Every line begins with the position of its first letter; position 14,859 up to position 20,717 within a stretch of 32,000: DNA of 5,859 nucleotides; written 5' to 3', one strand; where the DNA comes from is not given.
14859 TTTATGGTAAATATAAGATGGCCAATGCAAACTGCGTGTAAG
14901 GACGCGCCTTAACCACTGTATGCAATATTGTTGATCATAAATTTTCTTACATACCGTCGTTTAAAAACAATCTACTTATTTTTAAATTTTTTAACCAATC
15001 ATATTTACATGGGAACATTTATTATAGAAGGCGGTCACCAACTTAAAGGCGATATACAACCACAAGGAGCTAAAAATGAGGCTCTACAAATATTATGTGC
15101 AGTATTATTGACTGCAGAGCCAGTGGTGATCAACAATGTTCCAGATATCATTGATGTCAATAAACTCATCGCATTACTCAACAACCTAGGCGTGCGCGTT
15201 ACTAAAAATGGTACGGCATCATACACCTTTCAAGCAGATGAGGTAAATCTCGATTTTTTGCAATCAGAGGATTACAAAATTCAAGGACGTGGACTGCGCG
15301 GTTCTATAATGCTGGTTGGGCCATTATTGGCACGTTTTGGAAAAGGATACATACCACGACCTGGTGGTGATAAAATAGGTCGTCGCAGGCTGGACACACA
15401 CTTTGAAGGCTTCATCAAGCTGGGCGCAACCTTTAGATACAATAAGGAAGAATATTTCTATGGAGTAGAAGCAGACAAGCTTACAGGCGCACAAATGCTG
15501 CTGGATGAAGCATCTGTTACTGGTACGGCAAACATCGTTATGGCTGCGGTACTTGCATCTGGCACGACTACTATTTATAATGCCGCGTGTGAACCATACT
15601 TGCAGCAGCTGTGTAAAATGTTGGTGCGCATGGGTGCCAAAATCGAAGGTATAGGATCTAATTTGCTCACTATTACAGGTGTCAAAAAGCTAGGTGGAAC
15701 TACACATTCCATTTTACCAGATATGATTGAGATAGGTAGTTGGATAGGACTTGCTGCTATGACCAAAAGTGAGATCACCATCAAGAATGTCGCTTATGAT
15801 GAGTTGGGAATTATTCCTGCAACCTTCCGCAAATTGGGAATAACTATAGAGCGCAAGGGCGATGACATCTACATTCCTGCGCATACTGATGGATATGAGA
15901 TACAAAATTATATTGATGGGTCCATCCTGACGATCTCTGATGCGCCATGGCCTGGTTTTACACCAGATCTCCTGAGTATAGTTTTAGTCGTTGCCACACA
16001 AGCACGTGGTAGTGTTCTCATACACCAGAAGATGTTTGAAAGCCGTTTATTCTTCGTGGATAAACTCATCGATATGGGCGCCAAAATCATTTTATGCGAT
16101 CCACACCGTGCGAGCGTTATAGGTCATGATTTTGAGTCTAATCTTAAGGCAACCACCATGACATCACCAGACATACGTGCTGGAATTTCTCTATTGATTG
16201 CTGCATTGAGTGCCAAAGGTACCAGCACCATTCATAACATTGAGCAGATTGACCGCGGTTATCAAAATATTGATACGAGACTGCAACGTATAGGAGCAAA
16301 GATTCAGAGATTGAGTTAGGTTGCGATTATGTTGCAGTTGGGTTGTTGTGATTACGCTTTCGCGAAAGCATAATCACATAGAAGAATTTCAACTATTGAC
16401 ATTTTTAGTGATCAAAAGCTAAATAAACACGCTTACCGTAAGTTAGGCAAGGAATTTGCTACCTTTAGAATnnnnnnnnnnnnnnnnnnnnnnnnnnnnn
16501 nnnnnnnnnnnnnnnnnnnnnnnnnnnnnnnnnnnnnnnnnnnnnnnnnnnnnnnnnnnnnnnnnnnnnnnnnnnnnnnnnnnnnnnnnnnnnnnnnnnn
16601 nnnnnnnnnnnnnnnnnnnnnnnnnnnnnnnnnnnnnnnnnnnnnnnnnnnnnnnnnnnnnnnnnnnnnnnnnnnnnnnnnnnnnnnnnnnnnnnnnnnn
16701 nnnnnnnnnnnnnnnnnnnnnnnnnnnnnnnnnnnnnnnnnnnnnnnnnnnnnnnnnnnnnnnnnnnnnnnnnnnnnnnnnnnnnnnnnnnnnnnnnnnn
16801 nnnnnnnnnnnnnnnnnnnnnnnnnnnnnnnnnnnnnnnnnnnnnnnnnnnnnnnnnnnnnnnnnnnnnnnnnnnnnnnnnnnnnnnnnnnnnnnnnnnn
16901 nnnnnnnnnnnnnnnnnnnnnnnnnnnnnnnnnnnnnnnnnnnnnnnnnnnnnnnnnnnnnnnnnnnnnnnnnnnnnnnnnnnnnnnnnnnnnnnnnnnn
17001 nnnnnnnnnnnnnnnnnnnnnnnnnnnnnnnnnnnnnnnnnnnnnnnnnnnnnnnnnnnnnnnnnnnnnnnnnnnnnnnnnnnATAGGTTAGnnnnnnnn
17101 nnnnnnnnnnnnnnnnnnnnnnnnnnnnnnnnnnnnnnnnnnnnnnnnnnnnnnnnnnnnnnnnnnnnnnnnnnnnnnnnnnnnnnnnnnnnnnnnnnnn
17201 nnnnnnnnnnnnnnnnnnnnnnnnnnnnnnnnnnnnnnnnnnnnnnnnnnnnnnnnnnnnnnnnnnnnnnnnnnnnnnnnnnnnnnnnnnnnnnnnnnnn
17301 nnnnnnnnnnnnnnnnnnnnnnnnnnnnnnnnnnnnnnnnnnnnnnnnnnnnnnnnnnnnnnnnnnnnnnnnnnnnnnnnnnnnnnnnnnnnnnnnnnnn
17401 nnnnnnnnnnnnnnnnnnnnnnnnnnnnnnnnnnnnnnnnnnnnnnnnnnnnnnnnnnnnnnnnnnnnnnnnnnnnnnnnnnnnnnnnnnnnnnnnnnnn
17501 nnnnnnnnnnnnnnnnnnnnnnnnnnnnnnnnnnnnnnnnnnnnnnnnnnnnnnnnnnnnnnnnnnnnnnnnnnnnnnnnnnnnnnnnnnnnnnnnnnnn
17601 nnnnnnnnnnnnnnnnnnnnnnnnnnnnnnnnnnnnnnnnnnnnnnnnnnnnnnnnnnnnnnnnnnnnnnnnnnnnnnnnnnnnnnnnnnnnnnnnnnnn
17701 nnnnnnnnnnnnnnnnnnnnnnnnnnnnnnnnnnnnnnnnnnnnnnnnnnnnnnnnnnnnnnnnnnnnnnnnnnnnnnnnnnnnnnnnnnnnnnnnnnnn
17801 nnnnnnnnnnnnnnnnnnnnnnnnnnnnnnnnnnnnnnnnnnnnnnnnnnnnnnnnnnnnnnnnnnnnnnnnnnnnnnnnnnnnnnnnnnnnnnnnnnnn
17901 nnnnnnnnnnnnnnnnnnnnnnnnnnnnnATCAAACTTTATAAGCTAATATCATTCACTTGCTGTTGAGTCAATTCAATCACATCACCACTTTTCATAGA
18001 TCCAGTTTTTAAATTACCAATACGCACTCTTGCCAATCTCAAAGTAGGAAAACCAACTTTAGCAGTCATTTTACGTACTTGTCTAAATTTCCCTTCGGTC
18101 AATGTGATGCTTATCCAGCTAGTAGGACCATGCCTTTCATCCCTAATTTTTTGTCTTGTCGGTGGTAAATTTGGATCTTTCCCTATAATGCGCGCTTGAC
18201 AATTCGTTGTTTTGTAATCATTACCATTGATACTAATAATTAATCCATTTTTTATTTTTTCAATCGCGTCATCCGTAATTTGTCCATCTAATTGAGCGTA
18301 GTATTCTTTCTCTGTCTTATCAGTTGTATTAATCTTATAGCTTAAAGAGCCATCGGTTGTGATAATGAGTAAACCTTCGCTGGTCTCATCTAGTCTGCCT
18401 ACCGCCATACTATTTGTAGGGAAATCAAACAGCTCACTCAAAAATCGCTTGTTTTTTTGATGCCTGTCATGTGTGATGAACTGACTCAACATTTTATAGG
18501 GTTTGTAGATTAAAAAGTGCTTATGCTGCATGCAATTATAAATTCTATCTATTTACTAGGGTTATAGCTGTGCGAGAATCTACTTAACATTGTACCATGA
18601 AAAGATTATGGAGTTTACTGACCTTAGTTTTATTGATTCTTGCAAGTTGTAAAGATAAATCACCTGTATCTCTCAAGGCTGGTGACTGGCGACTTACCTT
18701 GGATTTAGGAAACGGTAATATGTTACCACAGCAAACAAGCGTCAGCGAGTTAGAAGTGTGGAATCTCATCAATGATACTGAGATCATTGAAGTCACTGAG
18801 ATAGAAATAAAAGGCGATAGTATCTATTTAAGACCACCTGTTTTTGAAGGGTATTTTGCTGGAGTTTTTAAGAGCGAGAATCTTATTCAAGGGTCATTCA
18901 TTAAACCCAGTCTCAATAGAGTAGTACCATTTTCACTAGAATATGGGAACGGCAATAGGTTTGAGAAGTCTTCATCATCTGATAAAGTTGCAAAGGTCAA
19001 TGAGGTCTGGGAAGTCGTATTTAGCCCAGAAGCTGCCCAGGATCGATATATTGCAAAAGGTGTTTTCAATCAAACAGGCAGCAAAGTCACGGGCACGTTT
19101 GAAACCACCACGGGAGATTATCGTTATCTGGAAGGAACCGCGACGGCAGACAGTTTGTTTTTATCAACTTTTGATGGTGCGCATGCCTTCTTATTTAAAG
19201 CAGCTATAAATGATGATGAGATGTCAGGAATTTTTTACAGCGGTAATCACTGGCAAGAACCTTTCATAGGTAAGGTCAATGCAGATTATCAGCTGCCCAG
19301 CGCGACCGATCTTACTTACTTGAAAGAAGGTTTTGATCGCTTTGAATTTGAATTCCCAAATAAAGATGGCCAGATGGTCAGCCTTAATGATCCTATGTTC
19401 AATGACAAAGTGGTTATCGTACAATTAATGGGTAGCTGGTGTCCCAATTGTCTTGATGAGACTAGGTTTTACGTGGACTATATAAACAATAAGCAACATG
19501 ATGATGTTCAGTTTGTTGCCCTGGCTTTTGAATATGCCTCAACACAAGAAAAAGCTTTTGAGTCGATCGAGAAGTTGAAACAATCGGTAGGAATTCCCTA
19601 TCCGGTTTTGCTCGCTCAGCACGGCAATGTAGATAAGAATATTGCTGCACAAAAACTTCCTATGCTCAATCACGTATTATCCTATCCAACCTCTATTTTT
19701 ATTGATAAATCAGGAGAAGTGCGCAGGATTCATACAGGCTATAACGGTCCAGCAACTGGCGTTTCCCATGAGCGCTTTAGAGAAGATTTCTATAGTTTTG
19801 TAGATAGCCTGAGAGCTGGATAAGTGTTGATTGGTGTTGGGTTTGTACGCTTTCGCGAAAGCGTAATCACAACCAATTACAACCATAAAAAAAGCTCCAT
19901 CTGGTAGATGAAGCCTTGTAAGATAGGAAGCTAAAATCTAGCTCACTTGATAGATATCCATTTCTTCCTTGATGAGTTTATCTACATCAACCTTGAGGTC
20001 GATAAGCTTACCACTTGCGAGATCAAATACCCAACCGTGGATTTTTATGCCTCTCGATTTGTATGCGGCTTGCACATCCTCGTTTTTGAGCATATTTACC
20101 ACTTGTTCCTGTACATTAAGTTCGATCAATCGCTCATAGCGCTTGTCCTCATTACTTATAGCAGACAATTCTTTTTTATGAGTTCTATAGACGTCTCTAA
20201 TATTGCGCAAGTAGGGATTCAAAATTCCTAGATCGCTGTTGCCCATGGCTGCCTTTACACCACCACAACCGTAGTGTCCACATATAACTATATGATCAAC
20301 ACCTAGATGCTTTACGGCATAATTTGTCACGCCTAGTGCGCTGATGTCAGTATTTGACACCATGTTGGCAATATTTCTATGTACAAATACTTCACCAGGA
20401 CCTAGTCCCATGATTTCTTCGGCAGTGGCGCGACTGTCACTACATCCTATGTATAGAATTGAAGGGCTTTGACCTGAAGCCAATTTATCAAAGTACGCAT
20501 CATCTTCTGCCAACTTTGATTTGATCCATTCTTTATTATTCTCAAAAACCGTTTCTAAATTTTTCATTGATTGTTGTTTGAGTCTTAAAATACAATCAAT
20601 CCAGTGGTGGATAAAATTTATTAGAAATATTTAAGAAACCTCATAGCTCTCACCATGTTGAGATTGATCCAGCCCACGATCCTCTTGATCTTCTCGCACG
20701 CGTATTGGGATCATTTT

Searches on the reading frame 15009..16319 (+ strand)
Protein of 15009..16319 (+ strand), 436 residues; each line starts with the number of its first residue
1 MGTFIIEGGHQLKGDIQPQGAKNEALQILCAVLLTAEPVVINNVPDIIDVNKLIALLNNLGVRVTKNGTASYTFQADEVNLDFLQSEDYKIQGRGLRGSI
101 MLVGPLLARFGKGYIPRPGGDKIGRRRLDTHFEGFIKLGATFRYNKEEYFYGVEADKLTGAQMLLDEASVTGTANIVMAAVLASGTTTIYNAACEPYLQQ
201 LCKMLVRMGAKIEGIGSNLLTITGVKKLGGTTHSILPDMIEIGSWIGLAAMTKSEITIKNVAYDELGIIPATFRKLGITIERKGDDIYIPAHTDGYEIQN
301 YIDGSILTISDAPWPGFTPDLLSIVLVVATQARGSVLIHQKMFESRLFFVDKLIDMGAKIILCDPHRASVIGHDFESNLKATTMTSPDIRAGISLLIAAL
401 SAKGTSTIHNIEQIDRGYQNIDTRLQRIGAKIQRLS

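Call 34: search_protein_families(library=pfam, proteins=[window:15009-16319:+], max_evalue=0.001)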
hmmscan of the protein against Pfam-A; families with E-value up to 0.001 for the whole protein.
window:15009-16319:+ (436 aa): 1 family
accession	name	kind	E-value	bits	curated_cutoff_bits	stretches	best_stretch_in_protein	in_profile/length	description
PF00275.25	EPSP_synthase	-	1.5e-64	218.7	22.8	1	7-422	2-414/417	EPSP synthase (3-phosphoshikimate 1-carboxyvinyltransferase)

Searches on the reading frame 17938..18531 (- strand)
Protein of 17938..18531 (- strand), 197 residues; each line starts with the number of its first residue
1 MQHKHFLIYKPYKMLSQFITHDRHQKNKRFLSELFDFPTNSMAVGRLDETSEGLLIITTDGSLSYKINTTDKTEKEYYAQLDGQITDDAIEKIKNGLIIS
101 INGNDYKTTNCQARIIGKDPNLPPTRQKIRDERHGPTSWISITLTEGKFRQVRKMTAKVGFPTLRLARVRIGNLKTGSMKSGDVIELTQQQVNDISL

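Call 34: search_protein_families(library=pfam, proteins=[window:17938-18531:-], max_evalue=0.001)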
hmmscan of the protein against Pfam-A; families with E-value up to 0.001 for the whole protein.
window:17938-18531:- (197 aa): 1 family
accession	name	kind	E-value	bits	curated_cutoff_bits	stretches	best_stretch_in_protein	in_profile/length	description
PF00849.27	PseudoU_synth_2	-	4.8e-19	69.5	26.8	1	5-157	2-151/152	RNA pseudouridylate synthase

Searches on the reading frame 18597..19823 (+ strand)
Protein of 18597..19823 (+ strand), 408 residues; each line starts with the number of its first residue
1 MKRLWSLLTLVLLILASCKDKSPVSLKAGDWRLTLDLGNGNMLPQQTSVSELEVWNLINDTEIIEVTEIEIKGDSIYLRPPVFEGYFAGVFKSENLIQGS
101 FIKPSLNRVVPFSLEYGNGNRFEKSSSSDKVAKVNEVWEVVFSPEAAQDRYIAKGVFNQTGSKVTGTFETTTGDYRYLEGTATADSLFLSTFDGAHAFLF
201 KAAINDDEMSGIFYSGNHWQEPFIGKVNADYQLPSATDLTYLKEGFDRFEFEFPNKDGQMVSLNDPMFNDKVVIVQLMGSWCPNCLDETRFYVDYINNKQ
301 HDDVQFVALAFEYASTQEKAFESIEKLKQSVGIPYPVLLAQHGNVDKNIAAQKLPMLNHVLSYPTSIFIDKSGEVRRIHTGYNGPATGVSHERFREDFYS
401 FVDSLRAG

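Call 34: search_protein_families(library=pfam, proteins=[window:18597-19823:+], max_evalue=0.001)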
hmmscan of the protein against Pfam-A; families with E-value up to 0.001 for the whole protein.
window:18597-19823:+ (408 aa): 2 families
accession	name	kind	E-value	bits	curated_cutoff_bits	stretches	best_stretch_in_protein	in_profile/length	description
PF08534.16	Redoxin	-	5.1e-14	52.7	26.6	1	251-384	9-137/148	Redoxin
PF00578.27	AhpC-TSA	-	7.8e-12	45.7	26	1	250-377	7-123/124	AhpC/TSA family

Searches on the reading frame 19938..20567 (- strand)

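Call 34: search_protein_families(library=pfam, proteins=[window:19938-20567:-], max_evalue=0.001)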
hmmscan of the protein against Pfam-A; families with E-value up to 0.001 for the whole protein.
window:19938-20567:- (209 aa): 1 family
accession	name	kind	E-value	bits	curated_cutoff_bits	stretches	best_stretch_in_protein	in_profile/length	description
PF00484.24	Pro_CA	-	4.1e-50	170.5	25.7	1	38-188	2-156/156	Carbonic anhydrase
